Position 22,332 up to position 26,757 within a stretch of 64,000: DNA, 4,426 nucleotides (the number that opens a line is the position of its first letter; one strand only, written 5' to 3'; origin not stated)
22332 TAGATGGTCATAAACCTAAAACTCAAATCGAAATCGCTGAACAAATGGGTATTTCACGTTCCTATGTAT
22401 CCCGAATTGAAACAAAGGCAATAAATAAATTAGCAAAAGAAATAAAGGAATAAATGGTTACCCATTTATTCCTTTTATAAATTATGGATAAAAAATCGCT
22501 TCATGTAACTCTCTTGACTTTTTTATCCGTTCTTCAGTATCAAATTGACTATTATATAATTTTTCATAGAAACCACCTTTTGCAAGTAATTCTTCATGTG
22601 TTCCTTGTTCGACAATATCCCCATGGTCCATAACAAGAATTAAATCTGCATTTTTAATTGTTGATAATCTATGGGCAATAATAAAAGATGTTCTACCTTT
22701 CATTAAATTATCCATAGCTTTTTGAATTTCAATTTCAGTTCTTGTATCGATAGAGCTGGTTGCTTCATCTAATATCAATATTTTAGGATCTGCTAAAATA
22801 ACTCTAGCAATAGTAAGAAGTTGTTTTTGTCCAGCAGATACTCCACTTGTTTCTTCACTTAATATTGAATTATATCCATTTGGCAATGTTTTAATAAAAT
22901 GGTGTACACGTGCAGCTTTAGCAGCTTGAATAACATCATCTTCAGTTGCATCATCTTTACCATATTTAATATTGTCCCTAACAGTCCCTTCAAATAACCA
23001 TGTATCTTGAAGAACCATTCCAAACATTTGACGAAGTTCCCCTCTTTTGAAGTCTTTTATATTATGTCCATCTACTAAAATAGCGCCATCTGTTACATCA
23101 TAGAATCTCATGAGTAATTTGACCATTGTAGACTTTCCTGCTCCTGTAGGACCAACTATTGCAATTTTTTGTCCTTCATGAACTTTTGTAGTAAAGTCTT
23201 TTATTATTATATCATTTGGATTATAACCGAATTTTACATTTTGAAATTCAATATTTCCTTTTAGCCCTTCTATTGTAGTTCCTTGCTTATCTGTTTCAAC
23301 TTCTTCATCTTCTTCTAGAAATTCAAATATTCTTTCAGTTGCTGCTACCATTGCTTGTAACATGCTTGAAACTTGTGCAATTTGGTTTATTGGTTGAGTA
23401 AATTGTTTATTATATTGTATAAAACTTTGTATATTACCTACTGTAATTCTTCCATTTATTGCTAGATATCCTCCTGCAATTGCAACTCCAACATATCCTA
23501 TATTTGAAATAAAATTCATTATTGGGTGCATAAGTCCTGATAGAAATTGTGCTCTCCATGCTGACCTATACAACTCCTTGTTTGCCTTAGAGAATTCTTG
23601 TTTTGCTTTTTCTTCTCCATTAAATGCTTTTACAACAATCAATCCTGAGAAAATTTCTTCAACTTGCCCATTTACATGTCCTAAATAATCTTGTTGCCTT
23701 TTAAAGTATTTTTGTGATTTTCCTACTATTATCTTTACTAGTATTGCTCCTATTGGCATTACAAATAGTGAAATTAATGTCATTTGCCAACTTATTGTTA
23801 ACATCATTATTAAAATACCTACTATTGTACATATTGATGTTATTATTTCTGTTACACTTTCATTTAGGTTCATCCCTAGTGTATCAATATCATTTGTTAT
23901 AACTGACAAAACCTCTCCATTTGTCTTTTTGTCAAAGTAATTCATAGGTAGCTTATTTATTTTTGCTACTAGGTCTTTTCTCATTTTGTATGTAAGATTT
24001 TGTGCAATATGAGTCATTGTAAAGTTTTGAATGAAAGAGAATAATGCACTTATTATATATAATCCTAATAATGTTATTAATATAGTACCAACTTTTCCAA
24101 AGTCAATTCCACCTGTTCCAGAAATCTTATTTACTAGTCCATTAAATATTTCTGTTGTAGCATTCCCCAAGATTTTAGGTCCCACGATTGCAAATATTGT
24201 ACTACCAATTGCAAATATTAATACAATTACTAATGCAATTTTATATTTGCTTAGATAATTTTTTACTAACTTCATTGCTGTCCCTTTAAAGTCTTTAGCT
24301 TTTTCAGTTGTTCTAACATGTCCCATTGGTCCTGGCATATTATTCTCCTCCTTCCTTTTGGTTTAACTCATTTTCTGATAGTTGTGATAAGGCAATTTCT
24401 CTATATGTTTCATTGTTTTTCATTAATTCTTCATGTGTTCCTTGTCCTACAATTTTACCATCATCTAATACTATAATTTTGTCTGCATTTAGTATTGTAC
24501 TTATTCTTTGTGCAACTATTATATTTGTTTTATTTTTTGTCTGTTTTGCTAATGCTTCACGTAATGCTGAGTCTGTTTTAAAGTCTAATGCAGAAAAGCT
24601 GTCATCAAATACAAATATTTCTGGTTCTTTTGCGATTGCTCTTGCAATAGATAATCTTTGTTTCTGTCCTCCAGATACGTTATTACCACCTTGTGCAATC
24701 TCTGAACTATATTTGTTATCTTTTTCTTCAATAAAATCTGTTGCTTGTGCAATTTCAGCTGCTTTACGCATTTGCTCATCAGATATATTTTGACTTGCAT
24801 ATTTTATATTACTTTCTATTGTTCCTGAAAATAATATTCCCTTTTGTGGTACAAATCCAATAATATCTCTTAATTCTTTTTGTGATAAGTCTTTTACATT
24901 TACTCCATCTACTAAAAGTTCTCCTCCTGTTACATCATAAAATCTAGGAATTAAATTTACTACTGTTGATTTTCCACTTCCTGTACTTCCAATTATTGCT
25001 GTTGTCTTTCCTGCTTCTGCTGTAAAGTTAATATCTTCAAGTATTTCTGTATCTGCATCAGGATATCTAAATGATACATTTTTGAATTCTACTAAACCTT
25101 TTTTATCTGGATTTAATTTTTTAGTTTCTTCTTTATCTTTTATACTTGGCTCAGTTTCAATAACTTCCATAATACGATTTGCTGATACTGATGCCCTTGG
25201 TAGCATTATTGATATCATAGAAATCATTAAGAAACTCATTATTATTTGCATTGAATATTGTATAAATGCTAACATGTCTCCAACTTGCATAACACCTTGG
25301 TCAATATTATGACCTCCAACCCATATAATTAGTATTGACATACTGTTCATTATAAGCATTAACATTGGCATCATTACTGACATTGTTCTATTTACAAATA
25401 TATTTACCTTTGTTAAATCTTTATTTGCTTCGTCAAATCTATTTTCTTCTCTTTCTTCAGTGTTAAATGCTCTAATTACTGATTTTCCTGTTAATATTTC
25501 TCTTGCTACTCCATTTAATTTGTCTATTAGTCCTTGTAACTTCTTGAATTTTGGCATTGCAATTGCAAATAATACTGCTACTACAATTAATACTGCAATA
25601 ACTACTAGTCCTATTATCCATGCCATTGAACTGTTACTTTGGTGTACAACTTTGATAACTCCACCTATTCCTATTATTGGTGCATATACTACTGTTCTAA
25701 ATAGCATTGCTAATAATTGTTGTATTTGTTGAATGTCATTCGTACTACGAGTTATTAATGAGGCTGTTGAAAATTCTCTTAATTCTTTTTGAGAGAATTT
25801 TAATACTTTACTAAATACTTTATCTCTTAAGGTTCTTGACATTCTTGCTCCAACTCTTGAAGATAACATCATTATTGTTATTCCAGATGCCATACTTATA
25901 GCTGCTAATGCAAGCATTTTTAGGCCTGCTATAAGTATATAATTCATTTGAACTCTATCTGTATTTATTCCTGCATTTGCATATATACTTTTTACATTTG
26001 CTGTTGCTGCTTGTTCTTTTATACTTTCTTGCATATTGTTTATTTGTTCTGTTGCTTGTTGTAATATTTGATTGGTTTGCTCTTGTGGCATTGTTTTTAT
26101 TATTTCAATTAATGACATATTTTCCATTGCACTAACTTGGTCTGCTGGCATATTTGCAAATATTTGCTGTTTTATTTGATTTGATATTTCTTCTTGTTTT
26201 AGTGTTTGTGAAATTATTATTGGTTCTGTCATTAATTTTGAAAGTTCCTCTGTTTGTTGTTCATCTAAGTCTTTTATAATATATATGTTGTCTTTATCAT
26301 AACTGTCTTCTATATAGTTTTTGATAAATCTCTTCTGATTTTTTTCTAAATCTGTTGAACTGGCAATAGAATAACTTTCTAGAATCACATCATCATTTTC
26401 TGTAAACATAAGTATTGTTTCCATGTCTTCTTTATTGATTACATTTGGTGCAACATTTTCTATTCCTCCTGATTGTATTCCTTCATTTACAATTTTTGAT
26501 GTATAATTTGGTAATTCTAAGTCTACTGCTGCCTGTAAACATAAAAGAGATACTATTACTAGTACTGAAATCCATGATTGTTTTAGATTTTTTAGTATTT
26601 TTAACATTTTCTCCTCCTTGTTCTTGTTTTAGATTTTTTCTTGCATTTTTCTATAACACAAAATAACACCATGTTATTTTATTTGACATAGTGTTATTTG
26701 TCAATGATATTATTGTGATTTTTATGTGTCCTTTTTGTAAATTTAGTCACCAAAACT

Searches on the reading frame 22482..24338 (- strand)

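Call 77: search_protein_families(library=pfam, proteins=[window:22482-24338:-], max_evalue=0.00001)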
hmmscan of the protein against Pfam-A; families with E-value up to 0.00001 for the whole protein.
window:22482-24338:- (618 aa): 2 families
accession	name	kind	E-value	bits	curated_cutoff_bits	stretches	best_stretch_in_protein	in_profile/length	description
PF00664.28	ABC_membrane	-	1e-58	199.6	28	1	36-316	1-273/274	ABC transporter transmembrane region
PF00005.33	ABC_tran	-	1.2e-31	110.5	25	1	380-528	2-137/137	ABC transporter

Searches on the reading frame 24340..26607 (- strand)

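Call 77: search_protein_families(library=pfam, proteins=[window:24340-26607:-], max_evalue=0.00001)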
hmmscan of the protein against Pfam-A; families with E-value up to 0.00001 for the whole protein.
window:24340-26607:- (755 aa): 2 families
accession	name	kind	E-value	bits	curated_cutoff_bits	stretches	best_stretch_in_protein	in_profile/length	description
PF00664.28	ABC_membrane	-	2.7e-36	126.1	28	1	231-459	47-274/274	ABC transporter transmembrane region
PF00005.33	ABC_tran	-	3.4e-27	96.1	25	1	523-671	1-136/137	ABC transporter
